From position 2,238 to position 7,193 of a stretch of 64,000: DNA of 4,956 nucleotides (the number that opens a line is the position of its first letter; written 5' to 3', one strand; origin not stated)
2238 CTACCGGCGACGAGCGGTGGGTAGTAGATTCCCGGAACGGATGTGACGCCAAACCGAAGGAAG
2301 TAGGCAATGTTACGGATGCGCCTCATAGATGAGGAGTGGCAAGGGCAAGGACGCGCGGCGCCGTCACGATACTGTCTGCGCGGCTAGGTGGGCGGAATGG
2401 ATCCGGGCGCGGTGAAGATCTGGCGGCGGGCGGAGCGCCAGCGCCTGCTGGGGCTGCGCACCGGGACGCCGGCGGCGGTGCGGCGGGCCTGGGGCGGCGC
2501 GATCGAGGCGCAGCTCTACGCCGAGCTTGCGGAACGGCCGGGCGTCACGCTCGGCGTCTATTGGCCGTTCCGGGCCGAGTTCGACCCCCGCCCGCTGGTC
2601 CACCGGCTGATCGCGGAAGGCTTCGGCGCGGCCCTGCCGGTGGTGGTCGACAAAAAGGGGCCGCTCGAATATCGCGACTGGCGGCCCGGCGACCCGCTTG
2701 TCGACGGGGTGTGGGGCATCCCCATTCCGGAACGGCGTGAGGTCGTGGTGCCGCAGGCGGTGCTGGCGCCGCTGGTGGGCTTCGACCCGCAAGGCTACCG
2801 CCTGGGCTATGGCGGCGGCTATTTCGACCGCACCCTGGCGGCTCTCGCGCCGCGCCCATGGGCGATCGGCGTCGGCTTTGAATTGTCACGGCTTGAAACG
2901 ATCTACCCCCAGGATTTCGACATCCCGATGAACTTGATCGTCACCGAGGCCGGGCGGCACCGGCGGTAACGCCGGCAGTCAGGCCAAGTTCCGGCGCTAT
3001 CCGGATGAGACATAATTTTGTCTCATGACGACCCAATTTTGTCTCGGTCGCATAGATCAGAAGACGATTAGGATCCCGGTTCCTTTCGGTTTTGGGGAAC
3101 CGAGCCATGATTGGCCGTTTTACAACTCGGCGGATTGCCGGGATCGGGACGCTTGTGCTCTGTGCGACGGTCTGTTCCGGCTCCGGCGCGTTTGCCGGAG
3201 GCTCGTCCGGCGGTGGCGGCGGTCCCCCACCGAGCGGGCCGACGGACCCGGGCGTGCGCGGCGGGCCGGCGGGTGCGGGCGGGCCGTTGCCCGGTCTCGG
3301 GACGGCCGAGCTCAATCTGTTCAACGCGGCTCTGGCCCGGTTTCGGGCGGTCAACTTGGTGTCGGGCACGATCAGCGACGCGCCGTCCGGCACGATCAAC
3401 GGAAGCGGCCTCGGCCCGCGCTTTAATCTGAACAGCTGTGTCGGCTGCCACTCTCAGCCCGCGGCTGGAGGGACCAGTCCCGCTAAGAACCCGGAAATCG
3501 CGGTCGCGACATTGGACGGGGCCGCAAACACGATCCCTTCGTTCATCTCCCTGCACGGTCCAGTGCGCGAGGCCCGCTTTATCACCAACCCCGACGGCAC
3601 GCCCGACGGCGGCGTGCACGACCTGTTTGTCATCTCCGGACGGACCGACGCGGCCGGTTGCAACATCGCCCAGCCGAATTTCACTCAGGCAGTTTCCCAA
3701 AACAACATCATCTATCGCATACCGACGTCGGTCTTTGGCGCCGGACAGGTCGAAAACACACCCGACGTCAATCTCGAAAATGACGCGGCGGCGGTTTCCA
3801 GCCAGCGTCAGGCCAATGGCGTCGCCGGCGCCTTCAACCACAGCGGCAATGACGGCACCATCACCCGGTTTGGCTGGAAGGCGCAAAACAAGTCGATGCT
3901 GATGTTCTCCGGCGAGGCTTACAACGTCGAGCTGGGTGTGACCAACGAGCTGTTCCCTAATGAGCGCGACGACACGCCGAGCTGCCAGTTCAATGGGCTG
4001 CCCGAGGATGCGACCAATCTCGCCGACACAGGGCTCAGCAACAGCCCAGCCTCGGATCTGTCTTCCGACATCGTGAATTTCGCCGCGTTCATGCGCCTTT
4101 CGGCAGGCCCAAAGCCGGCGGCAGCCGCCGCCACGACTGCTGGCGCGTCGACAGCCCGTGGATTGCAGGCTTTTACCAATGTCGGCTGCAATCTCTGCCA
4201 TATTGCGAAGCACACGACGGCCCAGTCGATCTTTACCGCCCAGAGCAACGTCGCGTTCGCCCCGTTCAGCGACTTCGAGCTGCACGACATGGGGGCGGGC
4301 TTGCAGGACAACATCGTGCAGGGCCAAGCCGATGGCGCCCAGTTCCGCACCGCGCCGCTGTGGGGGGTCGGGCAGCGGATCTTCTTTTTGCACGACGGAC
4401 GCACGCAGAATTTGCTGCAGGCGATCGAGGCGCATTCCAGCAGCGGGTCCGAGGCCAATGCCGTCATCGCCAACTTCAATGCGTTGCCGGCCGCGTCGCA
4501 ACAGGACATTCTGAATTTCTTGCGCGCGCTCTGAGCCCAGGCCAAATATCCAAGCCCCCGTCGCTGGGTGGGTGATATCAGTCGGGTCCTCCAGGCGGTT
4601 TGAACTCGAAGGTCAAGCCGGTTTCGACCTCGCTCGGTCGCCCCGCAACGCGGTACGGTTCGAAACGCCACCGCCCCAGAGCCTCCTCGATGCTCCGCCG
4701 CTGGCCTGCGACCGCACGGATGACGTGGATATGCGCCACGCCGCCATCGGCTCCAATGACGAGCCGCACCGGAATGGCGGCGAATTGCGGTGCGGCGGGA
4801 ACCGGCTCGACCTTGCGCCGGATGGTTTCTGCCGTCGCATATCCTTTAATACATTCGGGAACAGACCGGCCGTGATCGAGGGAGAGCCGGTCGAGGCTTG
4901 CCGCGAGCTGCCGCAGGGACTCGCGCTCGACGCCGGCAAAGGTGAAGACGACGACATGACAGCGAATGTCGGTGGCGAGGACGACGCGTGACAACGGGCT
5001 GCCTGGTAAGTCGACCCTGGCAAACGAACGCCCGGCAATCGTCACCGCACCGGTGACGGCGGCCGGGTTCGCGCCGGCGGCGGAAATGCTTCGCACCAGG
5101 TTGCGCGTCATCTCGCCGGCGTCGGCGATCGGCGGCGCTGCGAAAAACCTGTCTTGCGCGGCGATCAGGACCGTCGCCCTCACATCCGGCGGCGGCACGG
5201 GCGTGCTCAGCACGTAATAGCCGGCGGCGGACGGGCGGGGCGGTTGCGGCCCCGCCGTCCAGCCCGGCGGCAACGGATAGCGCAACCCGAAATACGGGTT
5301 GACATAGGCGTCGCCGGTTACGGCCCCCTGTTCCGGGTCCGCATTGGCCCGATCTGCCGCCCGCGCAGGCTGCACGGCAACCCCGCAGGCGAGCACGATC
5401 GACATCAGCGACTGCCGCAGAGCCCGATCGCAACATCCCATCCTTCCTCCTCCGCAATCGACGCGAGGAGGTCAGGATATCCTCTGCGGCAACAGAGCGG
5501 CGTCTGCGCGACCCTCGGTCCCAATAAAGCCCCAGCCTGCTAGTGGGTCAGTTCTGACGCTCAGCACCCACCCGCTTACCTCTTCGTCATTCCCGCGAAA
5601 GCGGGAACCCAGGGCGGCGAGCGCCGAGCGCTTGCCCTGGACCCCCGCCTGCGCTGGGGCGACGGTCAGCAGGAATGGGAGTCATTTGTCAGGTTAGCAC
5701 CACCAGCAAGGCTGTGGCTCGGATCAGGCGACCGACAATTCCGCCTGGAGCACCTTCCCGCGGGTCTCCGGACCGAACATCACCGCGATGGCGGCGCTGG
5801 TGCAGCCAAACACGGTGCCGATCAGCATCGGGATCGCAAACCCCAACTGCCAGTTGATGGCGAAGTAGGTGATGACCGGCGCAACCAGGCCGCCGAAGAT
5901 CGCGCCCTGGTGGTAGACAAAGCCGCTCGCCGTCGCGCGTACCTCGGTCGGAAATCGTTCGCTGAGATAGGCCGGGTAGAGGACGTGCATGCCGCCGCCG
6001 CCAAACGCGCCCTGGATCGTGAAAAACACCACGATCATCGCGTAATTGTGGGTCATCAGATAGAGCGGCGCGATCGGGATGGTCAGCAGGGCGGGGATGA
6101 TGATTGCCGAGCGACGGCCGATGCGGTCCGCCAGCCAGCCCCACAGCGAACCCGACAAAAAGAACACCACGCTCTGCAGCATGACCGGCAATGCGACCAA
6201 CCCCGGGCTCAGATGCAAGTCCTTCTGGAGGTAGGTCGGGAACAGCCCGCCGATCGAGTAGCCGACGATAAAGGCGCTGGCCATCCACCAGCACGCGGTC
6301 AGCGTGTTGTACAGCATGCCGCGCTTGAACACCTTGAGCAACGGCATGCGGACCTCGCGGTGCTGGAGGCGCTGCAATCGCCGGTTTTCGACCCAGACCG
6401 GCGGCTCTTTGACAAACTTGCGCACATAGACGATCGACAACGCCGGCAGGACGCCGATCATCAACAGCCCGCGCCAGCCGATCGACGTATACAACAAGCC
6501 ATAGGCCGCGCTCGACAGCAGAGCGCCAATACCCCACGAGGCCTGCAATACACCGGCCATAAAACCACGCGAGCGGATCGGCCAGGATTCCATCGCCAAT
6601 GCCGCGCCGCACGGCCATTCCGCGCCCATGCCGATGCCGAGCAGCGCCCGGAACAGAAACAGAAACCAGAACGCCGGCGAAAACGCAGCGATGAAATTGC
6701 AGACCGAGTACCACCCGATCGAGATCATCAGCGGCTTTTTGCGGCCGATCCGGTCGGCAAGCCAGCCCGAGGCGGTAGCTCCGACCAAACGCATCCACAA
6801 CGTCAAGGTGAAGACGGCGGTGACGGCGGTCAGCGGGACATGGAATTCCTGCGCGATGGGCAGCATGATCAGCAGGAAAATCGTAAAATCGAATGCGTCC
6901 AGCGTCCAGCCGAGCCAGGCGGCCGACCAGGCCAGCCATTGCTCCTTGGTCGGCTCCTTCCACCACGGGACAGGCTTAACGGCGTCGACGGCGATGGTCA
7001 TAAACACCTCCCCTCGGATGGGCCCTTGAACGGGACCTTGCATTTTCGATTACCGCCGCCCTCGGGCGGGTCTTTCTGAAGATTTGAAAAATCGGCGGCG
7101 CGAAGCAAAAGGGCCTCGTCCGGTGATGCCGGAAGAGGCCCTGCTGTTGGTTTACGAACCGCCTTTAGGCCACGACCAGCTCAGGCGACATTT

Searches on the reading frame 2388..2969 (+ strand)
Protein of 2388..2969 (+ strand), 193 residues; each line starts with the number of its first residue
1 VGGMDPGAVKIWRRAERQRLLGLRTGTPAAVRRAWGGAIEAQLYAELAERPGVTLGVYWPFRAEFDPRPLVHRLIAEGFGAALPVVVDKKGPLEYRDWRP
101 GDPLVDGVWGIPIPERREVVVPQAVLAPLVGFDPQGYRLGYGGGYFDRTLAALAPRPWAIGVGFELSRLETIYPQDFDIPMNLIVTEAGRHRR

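Call 27: search_protein_families(library=pfam, proteins=[window:2388-2969:+], max_evalue=0.0001)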
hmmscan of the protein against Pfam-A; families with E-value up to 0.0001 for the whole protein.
window:2388-2969:+ (193 aa): 1 family
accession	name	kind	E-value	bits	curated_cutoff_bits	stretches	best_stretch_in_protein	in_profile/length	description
PF01812.26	5-FTHF_cyc-lig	-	8.8e-22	78.3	27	1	50-187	38-186/186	5-formyltetrahydrofolate cyclo-ligase family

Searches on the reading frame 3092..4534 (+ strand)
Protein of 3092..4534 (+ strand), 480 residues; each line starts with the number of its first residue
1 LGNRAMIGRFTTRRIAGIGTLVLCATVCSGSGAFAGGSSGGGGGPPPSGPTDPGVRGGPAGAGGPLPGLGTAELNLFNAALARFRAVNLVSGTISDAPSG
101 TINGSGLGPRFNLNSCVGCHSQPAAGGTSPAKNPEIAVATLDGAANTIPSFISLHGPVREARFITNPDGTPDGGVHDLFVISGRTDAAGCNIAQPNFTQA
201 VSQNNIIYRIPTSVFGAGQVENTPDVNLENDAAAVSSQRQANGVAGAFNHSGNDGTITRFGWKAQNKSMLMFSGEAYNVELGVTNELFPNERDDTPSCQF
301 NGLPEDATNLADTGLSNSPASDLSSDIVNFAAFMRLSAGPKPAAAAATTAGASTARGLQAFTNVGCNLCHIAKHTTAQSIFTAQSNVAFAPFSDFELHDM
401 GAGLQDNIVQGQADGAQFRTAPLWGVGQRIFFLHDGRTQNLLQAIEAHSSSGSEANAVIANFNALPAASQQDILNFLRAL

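Call 27: search_protein_families(library=pfam, proteins=[window:3092-4534:+], max_evalue=0.0001)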
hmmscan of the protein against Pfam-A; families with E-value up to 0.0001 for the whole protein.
window:3092-4534:+ (480 aa): 1 family
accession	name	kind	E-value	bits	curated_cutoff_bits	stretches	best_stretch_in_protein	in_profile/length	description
PF06537.16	DHOR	-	3.3e-33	115.3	22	1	171-480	175-499/499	Di-haem oxidoreductase, putative peroxidase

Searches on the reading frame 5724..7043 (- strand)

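Call 27: search_protein_families(library=pfam, proteins=[window:5724-7043:-], max_evalue=0.0001)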
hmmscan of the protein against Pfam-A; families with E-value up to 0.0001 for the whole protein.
window:5724-7043:- (439 aa): 4 families
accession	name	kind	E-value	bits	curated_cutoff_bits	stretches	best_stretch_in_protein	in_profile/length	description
PF07690.21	MFS_1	-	3e-52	178.1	33.4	2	43-260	2-226/347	Major Facilitator Superfamily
PF00083.30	Sugar_tr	-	4.5e-27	95.5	22.3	2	75-218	49-198/452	Sugar (and other) transporter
PF12832.13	MFS_1_like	-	8.8e-08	32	25.2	0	253-353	3-110/373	MFS_1 like family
PF13347.12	MFS_2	-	4e-06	26.1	27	1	185-355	166-334/427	MFS/sugar transport protein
